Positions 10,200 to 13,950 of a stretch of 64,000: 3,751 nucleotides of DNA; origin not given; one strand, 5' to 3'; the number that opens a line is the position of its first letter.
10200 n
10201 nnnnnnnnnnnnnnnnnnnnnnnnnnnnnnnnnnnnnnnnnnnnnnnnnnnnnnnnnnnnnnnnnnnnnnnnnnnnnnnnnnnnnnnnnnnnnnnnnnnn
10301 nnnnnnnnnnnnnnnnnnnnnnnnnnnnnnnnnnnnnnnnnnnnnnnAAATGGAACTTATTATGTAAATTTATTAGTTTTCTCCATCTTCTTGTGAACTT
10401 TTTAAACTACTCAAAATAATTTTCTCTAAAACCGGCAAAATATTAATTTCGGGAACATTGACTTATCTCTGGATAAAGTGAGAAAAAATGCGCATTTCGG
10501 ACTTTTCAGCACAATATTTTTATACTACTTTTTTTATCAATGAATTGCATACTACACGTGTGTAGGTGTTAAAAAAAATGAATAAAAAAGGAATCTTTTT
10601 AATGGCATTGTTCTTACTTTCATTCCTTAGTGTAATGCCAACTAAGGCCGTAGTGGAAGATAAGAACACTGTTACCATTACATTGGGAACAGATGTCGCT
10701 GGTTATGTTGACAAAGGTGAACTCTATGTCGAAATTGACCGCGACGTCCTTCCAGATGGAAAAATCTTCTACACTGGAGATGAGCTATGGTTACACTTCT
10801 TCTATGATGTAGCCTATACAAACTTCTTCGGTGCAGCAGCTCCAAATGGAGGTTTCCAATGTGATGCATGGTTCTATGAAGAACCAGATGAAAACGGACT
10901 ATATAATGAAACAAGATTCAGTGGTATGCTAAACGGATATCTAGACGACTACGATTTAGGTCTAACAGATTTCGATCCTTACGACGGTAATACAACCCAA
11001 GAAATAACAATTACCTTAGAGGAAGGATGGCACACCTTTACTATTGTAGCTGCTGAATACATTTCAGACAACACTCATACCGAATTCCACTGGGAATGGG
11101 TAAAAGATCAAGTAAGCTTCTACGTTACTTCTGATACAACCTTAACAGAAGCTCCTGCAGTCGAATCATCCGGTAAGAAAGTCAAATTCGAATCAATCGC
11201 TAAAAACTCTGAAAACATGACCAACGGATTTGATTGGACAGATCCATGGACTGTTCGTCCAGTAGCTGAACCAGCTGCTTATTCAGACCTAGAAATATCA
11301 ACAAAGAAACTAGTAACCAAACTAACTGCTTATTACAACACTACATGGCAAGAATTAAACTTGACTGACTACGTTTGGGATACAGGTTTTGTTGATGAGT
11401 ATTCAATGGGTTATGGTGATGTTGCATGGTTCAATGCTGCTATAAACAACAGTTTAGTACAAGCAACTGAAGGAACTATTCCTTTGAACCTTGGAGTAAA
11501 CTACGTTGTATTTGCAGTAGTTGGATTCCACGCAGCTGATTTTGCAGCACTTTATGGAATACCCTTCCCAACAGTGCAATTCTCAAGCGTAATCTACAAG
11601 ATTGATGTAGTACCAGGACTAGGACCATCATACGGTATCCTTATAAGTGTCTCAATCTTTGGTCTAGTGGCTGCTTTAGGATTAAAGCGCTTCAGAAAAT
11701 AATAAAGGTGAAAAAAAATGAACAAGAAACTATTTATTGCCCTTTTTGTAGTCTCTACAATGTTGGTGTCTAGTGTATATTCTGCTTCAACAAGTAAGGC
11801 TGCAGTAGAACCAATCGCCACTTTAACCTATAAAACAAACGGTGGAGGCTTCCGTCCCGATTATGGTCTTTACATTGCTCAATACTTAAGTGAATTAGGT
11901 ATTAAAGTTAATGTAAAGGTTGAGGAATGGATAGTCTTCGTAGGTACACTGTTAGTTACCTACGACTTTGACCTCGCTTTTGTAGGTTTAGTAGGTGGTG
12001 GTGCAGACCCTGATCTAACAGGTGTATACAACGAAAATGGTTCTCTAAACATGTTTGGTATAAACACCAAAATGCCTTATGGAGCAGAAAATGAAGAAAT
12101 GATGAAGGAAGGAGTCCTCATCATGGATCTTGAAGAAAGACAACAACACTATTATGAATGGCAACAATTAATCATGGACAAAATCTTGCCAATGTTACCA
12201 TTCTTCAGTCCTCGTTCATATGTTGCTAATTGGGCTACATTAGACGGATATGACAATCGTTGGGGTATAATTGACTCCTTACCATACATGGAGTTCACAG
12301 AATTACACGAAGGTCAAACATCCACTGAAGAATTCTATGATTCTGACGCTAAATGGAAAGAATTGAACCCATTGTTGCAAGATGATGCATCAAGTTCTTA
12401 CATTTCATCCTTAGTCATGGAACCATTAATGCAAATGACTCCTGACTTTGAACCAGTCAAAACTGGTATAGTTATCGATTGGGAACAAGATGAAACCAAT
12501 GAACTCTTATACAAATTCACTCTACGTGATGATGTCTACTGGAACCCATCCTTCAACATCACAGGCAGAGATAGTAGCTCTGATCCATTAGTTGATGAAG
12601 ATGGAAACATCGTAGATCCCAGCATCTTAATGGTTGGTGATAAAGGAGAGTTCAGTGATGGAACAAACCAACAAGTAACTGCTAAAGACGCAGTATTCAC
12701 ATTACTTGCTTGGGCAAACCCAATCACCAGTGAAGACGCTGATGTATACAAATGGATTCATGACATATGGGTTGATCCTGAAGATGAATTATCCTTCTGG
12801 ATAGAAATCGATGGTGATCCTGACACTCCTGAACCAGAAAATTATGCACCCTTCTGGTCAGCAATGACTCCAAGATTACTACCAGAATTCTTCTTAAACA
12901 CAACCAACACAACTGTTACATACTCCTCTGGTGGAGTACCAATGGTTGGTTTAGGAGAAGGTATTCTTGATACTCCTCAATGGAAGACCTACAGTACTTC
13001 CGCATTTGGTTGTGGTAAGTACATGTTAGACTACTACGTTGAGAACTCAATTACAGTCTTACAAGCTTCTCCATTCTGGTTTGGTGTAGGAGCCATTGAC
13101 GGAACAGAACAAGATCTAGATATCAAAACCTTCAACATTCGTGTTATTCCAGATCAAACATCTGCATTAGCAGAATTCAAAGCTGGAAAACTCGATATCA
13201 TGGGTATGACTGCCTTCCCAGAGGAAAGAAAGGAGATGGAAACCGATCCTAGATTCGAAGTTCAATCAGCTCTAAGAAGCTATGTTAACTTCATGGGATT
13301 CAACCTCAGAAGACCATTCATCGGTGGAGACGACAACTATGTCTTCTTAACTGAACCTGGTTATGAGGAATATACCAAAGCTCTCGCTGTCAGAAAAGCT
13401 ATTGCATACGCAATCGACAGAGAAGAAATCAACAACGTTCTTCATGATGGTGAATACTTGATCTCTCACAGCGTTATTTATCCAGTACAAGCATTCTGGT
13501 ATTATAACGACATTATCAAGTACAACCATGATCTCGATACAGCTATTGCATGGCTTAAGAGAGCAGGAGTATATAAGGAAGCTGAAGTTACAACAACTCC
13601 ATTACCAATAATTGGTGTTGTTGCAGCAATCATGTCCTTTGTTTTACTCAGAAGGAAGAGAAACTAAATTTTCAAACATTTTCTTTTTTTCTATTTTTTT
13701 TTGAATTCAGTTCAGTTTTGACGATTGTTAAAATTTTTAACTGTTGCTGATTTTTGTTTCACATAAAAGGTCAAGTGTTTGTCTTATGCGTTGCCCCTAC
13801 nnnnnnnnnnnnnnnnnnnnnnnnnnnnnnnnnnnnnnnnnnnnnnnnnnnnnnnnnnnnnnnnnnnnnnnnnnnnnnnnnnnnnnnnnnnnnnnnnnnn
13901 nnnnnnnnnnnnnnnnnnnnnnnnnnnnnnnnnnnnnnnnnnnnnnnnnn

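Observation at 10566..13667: Two adjacent surface-protein genes with strongly shifted, C-ending codon usage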

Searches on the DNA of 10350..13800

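Call 77: search_rna_families(source=window, start=10350, end=13800, threshold=evalue, max_evalue=1)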
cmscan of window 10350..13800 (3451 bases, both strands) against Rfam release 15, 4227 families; matches with E-value up to 1: 2.
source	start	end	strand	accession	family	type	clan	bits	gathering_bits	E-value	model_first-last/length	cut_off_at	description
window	11544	11580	+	RF01364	CRISPR-DR51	Gene; CRISPR;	-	24.8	45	0.83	1-38/38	no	CRISPR RNA direct repeat element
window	10483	10604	-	RF01859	Phe_leader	Cis-reg; leader;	-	24.4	55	0.55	1-125/125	no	Phenylalanine leader peptide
